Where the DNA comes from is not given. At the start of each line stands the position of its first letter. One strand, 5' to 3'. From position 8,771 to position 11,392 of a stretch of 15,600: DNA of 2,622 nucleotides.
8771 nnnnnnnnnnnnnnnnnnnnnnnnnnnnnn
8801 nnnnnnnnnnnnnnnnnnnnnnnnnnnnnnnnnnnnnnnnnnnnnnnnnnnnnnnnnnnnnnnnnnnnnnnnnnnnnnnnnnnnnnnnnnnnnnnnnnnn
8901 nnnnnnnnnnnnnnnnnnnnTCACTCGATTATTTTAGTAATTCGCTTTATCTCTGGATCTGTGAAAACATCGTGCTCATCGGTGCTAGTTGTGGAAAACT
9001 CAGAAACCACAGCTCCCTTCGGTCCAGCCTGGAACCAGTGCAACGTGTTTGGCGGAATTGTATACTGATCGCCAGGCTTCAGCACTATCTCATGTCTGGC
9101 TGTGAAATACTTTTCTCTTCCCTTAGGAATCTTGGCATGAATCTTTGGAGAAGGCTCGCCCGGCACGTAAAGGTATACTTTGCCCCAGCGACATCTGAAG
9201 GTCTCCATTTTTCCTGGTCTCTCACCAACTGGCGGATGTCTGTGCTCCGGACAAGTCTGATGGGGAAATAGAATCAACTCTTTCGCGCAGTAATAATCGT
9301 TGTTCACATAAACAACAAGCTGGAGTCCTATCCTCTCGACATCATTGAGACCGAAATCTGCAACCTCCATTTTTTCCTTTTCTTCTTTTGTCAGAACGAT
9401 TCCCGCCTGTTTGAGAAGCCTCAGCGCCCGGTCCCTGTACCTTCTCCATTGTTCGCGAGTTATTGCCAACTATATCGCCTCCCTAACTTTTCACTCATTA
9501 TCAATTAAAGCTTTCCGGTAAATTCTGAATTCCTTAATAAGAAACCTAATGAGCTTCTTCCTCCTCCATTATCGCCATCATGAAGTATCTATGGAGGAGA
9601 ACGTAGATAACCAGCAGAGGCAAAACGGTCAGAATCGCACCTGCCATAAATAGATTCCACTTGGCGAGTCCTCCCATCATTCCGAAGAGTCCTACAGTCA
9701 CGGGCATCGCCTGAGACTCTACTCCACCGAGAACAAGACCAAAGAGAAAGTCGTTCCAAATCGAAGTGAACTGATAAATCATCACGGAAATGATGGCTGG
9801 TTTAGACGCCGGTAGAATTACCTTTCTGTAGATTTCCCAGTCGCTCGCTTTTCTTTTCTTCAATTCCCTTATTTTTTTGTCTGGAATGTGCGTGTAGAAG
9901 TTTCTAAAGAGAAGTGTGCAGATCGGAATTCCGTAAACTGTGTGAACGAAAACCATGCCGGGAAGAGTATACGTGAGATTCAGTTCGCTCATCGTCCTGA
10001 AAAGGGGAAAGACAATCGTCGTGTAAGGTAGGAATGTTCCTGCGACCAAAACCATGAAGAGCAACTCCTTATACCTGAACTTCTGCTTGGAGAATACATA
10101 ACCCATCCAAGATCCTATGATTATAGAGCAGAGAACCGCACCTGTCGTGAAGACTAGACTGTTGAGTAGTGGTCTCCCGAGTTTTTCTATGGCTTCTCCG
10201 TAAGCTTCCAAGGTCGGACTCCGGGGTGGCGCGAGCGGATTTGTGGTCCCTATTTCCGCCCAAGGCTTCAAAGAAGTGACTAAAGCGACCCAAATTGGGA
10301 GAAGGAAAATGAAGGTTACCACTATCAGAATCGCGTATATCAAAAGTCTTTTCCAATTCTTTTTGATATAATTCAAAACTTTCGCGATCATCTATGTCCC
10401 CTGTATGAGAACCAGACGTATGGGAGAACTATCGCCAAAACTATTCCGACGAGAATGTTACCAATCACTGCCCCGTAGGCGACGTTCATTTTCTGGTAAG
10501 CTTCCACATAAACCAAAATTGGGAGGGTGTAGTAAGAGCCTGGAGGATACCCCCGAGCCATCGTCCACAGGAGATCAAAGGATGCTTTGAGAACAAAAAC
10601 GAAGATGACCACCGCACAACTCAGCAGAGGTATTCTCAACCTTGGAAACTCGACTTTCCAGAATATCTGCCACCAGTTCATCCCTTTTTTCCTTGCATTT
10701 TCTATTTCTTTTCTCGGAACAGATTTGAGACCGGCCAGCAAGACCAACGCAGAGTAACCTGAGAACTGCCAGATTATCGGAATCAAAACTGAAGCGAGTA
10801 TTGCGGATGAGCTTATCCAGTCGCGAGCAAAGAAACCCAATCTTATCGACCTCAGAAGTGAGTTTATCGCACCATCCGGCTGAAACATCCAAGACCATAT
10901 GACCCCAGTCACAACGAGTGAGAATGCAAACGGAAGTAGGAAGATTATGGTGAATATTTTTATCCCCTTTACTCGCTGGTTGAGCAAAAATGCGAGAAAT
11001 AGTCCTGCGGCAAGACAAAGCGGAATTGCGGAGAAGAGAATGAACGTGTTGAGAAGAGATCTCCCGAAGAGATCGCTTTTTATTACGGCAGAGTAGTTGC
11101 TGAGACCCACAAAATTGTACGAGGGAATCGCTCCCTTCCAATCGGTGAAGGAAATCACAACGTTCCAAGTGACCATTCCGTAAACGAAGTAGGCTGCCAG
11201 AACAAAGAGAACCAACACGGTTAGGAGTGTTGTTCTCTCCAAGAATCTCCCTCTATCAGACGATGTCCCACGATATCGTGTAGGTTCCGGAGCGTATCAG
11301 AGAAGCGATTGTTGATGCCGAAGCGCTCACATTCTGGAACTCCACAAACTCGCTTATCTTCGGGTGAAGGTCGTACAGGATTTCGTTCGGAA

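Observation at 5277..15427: Co-directional mannoside, N-glycan or mannan harvesting locus with surface-tethered GH92 and GH130, a CUT1 importer and a mannose/lyxose isomerase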

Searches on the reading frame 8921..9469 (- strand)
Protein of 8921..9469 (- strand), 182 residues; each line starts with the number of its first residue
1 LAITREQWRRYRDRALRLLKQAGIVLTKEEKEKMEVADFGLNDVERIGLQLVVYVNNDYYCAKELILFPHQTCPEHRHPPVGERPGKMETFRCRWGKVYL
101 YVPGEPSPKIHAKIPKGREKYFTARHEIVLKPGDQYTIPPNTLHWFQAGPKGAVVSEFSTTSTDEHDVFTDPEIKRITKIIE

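Call 4: search_protein_families(library=pfam, proteins=[window:8921-9469:-], max_evalue=0.01)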
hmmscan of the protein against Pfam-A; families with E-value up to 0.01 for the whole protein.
window:8921-9469:- (182 aa): 3 families
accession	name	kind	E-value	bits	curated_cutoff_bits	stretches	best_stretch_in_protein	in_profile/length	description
PF07385.18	Lyx_isomer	-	4.3e-10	39.6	20.8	1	35-182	53-210/222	D-lyxose isomerase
PF00190.28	Cupin_1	-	0.0014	18.7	22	1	122-170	76-125/151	Cupin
PF07883.17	Cupin_2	-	0.0017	18.5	27.2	0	125-147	35-57/70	Cupin domain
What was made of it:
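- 8921..9469 (-): Cytoplasmic cupin of the D-lyxose/D-mannose isomerase family, 182 aa, TTG start behind GGGAGG; proposed to convert mannose to fructose. Pfam Lyx_isomer (call 4).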

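Call 14: search_solved_structures(query=window:8921-9469:-, max_evalue=0.01, show_alignments=2)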
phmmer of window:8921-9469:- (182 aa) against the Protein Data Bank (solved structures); distinct sequences matched with E-value up to 0.01: 3.
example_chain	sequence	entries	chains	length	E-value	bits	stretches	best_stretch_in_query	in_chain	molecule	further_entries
7nzo_AAA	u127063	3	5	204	3.1e-80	271.5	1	1-181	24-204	D-lyxose/D-mannose family sugar isomerase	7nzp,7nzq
2y0o_A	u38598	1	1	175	1.7e-65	223.4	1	19-174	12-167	PROBABLE D-LYXOSE KETOL-ISOMERASE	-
3kmh_A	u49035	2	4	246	0.004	20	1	118-168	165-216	D-lyxose isomerase | Sugar isomerase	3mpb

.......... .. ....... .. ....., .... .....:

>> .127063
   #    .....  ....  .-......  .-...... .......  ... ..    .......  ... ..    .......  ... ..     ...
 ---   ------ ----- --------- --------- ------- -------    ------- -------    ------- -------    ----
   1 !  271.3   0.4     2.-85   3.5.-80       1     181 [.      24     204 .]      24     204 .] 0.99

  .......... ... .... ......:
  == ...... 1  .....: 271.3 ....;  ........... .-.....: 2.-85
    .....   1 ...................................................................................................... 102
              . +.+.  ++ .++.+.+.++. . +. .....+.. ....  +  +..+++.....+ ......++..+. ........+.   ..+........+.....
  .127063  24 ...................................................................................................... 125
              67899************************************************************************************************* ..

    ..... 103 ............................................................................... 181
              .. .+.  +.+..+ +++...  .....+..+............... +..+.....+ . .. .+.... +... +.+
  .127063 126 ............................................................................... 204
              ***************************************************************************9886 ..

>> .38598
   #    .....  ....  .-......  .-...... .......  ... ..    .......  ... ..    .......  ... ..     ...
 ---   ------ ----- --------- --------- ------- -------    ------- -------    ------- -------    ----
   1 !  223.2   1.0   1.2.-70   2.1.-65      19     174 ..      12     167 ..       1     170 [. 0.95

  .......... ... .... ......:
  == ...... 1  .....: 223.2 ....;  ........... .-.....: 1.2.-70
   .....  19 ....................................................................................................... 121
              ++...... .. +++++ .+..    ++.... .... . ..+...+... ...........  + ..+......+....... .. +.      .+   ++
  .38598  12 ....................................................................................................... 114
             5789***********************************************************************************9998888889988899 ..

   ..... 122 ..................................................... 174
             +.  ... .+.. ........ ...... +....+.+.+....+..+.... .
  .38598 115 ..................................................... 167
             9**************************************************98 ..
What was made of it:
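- On D-lyxose/D-mannose isomerase (cupin, PF07385): 7NZO gives E 3e-80 and 2Y0O gives E 2e-65 (call 14).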

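Call 28: search_protein_families(library=ncbifam, proteins=[window:8921-9469:-], max_evalue=0.001)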
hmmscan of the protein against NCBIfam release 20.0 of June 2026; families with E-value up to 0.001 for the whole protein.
window:8921-9469:- (182 aa): 0 families

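Call 42: find_homologous_proteins(query=window:8921-9469:-, max_evalue=1e-20)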
Query window:8921-9469:- (182 aa): 8000 proteins with E <= 1e-20 among 8000 candidates; the best 120 are listed.
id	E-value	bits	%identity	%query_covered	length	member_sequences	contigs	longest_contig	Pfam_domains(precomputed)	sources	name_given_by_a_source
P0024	1.5e-122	424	100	100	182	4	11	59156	PF07385.19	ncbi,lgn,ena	ncbi:MAG: D-lyxose/D-mannose family sugar isomerase [Candidatus Hadarchaeales archaeon]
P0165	8.9e-106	370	87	99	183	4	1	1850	PF07385.19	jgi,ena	-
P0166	2.9e-104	365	86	99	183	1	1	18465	PF07385.19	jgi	-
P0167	1.0e-99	350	87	95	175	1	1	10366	PF07385.19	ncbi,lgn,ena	-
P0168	2.7e-99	348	85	95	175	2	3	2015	PF07385.19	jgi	jgi:D-lyxose ketol-isomerase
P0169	2.3e-92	326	76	99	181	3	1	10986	PF07385.19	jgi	-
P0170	4.9e-89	315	75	98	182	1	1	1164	PF07385.19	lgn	-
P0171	1.1e-87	311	73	98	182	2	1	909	PF07385.19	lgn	-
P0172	6.2e-87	308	73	98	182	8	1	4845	PF07385.19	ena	-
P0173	7.0e-85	301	72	98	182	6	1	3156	PF07385.19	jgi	-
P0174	2.4e-84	300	72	98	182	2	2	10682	PF07385.19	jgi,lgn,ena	jgi:D-lyxose ketol-isomerase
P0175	3.3e-84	299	70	99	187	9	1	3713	PF07385.19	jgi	-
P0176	4.3e-84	299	72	98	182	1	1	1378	PF07385.19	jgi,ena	-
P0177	4.7e-84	299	70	98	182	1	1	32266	PF07385.19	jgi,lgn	jgi:D-lyxose ketol-isomerase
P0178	5.0e-84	299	70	98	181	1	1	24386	PF07385.19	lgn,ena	-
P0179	6.6e-84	298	70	98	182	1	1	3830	PF07385.19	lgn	-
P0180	7.2e-84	298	71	100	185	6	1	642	PF07385.19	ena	-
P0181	8.0e-84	298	68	99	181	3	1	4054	PF07385.19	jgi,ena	-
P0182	3.9e-83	296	73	96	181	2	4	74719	PF07385.19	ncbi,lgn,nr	ncbi:MAG: D-lyxose/D-mannose family sugar isomerase [candidate division KSB1 bacterium]|nr:D-lyxose/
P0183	4.2e-83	296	68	100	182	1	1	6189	PF07385.19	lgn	-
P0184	6.0e-83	295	71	98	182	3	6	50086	PF07385.19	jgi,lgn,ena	jgi:D-lyxose ketol-isomerase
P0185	6.7e-83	295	70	98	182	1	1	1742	PF07385.19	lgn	-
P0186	7.2e-83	295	69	100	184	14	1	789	PF07385.19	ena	-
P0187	8.3e-83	295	69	100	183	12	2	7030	PF07385.19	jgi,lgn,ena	-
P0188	9.5e-83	294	67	99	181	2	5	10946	PF07385.19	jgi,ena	-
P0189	1.2e-82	294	69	98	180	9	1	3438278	PF07385.19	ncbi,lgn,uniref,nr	ncbi:D-lyxose/D-mannose family sugar isomerase [Chthonomonas calidirosea]|uniref:D-lyxose/D-mannose 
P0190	1.7e-82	294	71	98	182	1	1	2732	PF07385.19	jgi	-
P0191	2.0e-82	293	69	98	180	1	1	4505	PF07385.19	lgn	-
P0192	2.1e-82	293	70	98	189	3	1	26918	PF07385.19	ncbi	ncbi:D-lyxose ketol-isomerase [subsurface metagenome]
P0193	4.0e-82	292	68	100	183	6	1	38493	PF07385.19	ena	-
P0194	4.0e-82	292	69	99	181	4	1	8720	PF07385.19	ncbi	-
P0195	4.6e-82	292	70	98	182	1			PF07385.19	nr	nr:D-lyxose isomerase [uncultured bacterium]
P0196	8.0e-82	291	69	99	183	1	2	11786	PF07385.19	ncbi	-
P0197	8.4e-82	291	69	99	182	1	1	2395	PF07385.19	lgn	-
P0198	8.7e-82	291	69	98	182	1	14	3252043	PF07883.18,PF07385.19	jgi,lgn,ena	jgi:D-lyxose ketol-isomerase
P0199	9.3e-82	291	69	98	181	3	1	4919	PF07385.19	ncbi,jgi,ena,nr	ncbi:MAG: D-lyxose/D-mannose family sugar isomerase [Candidatus Bathyarchaeota archaeon]|nr:D-lyxose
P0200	1.2e-81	291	70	98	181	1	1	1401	PF07385.19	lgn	-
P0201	1.2e-81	291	69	100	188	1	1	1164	PF07385.19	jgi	-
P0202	1.6e-81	290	68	100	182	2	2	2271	PF00190.29,PF07385.19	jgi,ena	-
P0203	1.7e-81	290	69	98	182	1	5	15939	PF07385.19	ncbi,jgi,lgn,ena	-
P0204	2.3e-81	290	70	98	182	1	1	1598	PF07385.19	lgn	-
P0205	2.6e-81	290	68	98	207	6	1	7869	PF07385.19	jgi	-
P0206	3.0e-81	290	70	98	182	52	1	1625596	PF07385.19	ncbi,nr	ncbi:MAG: D-lyxose isomerase [Armatimonadota bacterium]|nr:MAG: D-lyxose isomerase [Armatimonadota b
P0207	3.2e-81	289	69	98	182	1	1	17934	PF07385.19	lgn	-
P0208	3.9e-81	289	66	99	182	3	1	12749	PF07385.19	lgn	-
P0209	4.2e-81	289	70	99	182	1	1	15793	PF02311.26,PF07385.19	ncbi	-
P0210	4.2e-81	289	70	98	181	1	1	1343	PF07385.19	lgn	-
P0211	5.0e-81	289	70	98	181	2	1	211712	PF07385.19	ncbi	-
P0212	7.4e-81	288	69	98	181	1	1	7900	PF07385.19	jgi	-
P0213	8.9e-81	288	69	91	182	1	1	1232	PF07385.19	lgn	-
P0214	8.9e-81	288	67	99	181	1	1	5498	PF07385.19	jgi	-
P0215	1.1e-80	288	69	98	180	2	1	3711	PF07385.19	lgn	-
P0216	1.1e-80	288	69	99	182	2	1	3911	PF07385.19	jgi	-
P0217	1.2e-80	288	67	99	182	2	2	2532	PF07385.19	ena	-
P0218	1.2e-80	288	67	99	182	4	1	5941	PF07385.19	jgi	jgi:D-lyxose ketol-isomerase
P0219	1.9e-80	287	68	99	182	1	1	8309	PF07385.19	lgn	-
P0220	1.9e-80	287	70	100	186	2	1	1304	PF07385.19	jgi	-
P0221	2.1e-80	287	68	99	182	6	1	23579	PF07385.19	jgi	-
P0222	2.3e-80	287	69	99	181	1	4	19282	PF07385.19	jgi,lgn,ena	-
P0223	2.5e-80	287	69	98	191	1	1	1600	PF07385.19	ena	-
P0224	3.9e-80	286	66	99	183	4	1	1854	PF07385.19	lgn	-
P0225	4.2e-80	286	67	99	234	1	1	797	PF07385.19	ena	-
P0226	5.3e-80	285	69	99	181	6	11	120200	PF07385.19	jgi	-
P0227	5.5e-80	285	67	99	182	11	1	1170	PF07385.19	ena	-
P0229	5.8e-80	285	68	98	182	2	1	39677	PF07385.19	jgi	jgi:D-lyxose ketol-isomerase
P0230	6.0e-80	285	68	91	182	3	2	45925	PF07385.19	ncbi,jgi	jgi:D-lyxose ketol-isomerase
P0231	6.6e-80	285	65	98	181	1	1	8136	PF07385.19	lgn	-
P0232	7.0e-80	285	67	98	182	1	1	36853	PF07385.19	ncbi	-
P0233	7.4e-80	285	66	99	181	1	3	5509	PF07385.19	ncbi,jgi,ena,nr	ncbi:MAG TPA: D-lyxose/D-mannose family sugar isomerase [Anaerolineae bacterium]|nr:D-lyxose/D-manno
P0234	7.5e-80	285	65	99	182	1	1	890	PF07385.19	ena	-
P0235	8.1e-80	285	70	98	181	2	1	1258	PF07385.19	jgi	-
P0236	8.7e-80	285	68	99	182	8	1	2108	PF07385.19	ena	-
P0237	9.6e-80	285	65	99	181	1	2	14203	PF07385.19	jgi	-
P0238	1.2e-79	284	70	97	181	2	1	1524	PF07385.19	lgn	-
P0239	1.2e-79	284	68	99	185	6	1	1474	PF07385.19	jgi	-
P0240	1.2e-79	284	68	99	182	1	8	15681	PF07385.19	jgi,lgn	jgi:D-lyxose ketol-isomerase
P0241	1.3e-79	284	68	99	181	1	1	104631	PF07385.19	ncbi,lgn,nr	ncbi:MAG: D-lyxose/D-mannose family sugar isomerase [candidate division KSB1 bacterium]|nr:D-lyxose/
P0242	1.4e-79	284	67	91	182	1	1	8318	PF07385.19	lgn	-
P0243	1.7e-79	284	65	98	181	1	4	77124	PF07385.19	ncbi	ncbi:MAG: D-lyxose/D-mannose family sugar isomerase [Anaerolineae bacterium]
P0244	1.8e-79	284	69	99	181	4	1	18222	PF07385.19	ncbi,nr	ncbi:MAG: D-lyxose/D-mannose family sugar isomerase [Calditrichaeota bacterium]|nr:D-lyxose/D-mannos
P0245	2.0e-79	284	67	99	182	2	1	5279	PF07385.19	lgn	-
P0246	2.5e-79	283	68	99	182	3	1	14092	PF07385.19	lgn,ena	-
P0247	2.5e-79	283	69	98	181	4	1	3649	PF07385.19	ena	-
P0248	2.9e-79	283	65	98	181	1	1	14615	PF07385.19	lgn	-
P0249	2.9e-79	283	67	99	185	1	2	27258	PF07385.19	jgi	-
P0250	3.6e-79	283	68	99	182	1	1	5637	PF07385.19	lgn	-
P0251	4.2e-79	283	66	99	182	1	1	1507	PF07385.19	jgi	jgi:D-lyxose ketol-isomerase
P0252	4.2e-79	283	68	96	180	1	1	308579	PF07883.18,PF07385.19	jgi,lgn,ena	-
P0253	4.4e-79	282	63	99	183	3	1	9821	PF07385.19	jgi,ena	jgi:D-lyxose ketol-isomerase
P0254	4.4e-79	282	68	99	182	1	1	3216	PF07385.19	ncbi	-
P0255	4.5e-79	282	66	100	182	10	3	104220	PF07385.19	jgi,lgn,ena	-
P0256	4.5e-79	282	66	99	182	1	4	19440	PF07385.19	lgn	-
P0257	4.8e-79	282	65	98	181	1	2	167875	PF07385.19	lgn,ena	-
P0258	4.9e-79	282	65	99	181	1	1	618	PF07385.19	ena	-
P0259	4.9e-79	282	69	98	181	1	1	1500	PF07385.19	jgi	jgi:D-lyxose ketol-isomerase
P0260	4.9e-79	282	67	98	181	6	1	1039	PF07385.19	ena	-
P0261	5.0e-79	282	67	99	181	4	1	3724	PF07385.19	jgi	-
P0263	5.6e-79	282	64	99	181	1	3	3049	PF07385.19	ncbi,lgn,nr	ncbi:MAG: D-lyxose/D-mannose family sugar isomerase [Anaerolineae bacterium]|nr:D-lyxose/D-mannose f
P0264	6.1e-79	282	68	98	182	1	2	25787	PF07385.19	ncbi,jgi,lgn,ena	-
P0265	6.4e-79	282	68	98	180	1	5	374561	PF07385.19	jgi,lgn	jgi:D-lyxose ketol-isomerase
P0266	6.7e-79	282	70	98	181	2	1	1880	PF07385.19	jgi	-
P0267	6.7e-79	282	65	98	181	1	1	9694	PF07385.19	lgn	-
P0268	6.7e-79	282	69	99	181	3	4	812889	PF07385.19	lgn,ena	-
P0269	7.1e-79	282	67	96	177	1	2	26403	PF07385.19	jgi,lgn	jgi:D-lyxose ketol-isomerase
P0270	7.4e-79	282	67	98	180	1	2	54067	PF07385.19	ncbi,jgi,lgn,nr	ncbi:MAG: D-lyxose/D-mannose family sugar isomerase [Dictyoglomus sp. NZ13-RE01]|nr:MAG: D-lyxose/D-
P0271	7.8e-79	282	65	98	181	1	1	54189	PF07385.19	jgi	jgi:D-lyxose ketol-isomerase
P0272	1.0e-78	281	66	99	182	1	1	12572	PF07385.19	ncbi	ncbi:MAG: D-lyxose/D-mannose family sugar isomerase [Phycisphaerae bacterium]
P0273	1.0e-78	281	65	100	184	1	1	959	PF07385.19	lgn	-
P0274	1.1e-78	281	68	98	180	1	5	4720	PF07385.19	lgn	-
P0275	1.2e-78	281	68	98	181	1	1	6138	PF07385.19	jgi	-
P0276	1.2e-78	281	67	99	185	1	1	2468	PF07385.19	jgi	jgi:D-lyxose ketol-isomerase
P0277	1.2e-78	281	68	99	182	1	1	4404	PF07385.19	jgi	jgi:D-lyxose ketol-isomerase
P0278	1.3e-78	281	66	99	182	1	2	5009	PF07385.19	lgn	-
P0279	1.4e-78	281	67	98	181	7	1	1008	PF07385.19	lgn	-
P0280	1.4e-78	281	68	98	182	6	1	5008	PF07385.19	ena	-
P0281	1.6e-78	281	67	99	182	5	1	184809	PF07385.19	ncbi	-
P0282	1.6e-78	281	68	99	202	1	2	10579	PF07385.19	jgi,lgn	-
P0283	1.7e-78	281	70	96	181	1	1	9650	PF07385.19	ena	-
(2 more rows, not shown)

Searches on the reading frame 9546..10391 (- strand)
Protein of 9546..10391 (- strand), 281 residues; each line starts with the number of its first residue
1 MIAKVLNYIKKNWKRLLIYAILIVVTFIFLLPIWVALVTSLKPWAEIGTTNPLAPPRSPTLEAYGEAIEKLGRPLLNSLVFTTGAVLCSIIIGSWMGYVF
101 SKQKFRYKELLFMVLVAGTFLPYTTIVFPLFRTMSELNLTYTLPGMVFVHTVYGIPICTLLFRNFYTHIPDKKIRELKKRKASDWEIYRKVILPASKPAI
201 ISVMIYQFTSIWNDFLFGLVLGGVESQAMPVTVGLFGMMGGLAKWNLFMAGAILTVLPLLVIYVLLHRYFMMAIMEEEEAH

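Call 4: search_protein_families(library=pfam, proteins=[window:9546-10391:-], max_evalue=0.01)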
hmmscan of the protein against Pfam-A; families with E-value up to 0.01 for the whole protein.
window:9546-10391:- (281 aa): 1 family
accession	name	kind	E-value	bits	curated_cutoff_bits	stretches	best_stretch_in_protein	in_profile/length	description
PF00528.27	BPD_transp_1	-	2.7e-16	60.3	26.4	1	90-270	2-178/184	Binding-protein-dependent transport system inner membrane component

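Call 28: search_protein_families(library=ncbifam, proteins=[window:9546-10391:-], max_evalue=0.001)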
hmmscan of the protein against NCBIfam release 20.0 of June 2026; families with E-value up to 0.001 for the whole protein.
window:9546-10391:- (281 aa): 10 families
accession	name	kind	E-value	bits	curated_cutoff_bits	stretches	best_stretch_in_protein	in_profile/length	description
NF040932.1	ABC_arch_GlcU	equivalog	1.1e-46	159.7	340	1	16-274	3-264/272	glucose ABC transporter permease GlcU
NF008210.0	PRK10973.1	equivalog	1.2e-19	71.1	297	1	12-278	6-280/281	sn-glycerol-3-phosphate ABC transporter permease UgpE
TIGR02141.1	modB_ABC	equivalog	3.3e-09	36.7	182.6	1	78-259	3-196/208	molybdate ABC transporter permease subunit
NF008231.0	PRK10998.1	equivalog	3.5e-08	33.4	261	1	75-272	85-287/296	maltose ABC transporter permease MalG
NF007047.0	PRK09500.1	equivalog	4.9e-08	32.9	326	1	30-262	19-245/257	spermidine/putrescine ABC transporter permease PotC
NF038017.1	ABC_perm1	subfamily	3.8e-07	30.3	100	1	78-222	1-150/184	ABC transporter permease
NF011624.0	PRK15050.1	equivalog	8e-06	25.2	247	1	134-239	152-257/297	2-aminoethylphosphonate ABC transporter permease subunit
NF040839.1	tungstate_WtpB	equivalog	5.8e-05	22.8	340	1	75-162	46-134/251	tungstate ABC transporter permease WtpB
NF006939.0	PRK09421.1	equivalog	0.00012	21.6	262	0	77-213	14-163/230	molybdate ABC transporter permease subunit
TIGR03226.1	PhnU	equivalog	0.00046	19.7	283.45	1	137-234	173-270/311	2-aminoethylphosphonate ABC transporter permease subunit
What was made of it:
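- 9546..10391 (-): ABC permease 2 (281 aa), MalG/GlcU-like; ATGA overlap with permease 1. Best NCBIfam match is archaeal GlcU at 160 bits, below its cut-off (call 28).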

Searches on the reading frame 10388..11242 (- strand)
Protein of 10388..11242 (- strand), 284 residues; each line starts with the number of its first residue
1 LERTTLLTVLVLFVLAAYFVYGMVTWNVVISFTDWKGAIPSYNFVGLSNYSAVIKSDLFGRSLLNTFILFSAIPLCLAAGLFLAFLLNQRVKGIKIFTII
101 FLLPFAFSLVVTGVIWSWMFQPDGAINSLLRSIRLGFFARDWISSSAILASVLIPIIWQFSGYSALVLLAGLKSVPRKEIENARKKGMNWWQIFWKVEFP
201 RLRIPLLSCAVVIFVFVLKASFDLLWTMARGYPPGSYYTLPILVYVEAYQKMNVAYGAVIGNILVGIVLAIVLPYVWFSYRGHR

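Call 4: search_protein_families(library=pfam, proteins=[window:10388-11242:-], max_evalue=0.01)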
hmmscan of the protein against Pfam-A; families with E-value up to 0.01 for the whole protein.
window:10388-11242:- (284 aa): 1 family
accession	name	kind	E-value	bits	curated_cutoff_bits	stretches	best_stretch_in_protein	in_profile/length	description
PF00528.27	BPD_transp_1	-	2e-10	41.2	26.4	1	78-273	3-171/184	Binding-protein-dependent transport system inner membrane component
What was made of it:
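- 10388..11242 (-): ABC permease 1 (284 aa), MalF/GlcT-like. BPD_transp_1 (call 4).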

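Call 28: search_protein_families(library=ncbifam, proteins=[window:10388-11242:-], max_evalue=0.001)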
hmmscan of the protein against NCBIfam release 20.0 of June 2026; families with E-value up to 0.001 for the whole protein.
window:10388-11242:- (284 aa): 14 families
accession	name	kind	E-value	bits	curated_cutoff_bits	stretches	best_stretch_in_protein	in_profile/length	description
NF040931.1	ABC_arch_GlcT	equivalog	8.1e-32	111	360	1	13-279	6-271/278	glucose ABC transporter permease GlcT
NF007852.0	PRK10561.1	equivalog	7e-17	62.2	335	1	12-280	22-287/295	sn-glycerol-3-phosphate ABC transporter permease UgpA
NF008232.0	PRK10999.1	equivalog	5.1e-12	45.3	392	1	44-233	264-458/520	maltose ABC transporter permease MalF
NF011624.0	PRK15050.1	equivalog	3.2e-11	42.9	247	1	4-275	24-282/297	2-aminoethylphosphonate ABC transporter permease subunit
TIGR02141.1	modB_ABC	equivalog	2.9e-10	40.2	182.6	1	71-272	9-201/208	molybdate ABC transporter permease subunit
TIGR00969.1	3a0106s02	subfamily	2.1e-09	37.3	240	1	66-273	67-264/272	sulfate ABC transporter permease subunit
TIGR02140.1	permease_CysW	equivalog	2.1e-08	34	329.1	1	46-259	32-238/261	sulfate ABC transporter permease subunit CysW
TIGR01581.1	Mo_ABC_porter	hypoth_equivalog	1.8e-07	30.9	210.3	1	72-267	33-218/225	ABC transporter permease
TIGR03262.1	PhnU2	equivalog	1.4e-06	27.2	593.25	1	30-265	28-243/546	putative 2-aminoethylphosphonate ABC transporter permease subunit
NF008620.0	PRK11602.1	equivalog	2.4e-06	27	442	1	53-266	57-259/291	sulfate/thiosulfate ABC transporter permease CysW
NF040932.1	ABC_arch_GlcU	equivalog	5.5e-05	22.9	340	1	157-273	141-256/272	glucose ABC transporter permease GlcU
TIGR02139.1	permease_CysT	equivalog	0.00027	20.6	246.1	1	70-273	60-253/265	sulfate ABC transporter permease subunit CysT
NF006954.0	PRK09433.1-5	equivalog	0.00054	18.8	821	1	149-264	131-244/530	thiamine/thiamine pyrophosphate ABC transporter permease ThiP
TIGR01253.1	thiP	equivalog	0.00081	18.5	395.1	0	58-263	52-242/519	thiamine/thiamine pyrophosphate ABC transporter permease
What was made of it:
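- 10388..11242 (-): Best NCBIfam match is archaeal GlcT, below its cut-off (call 28).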
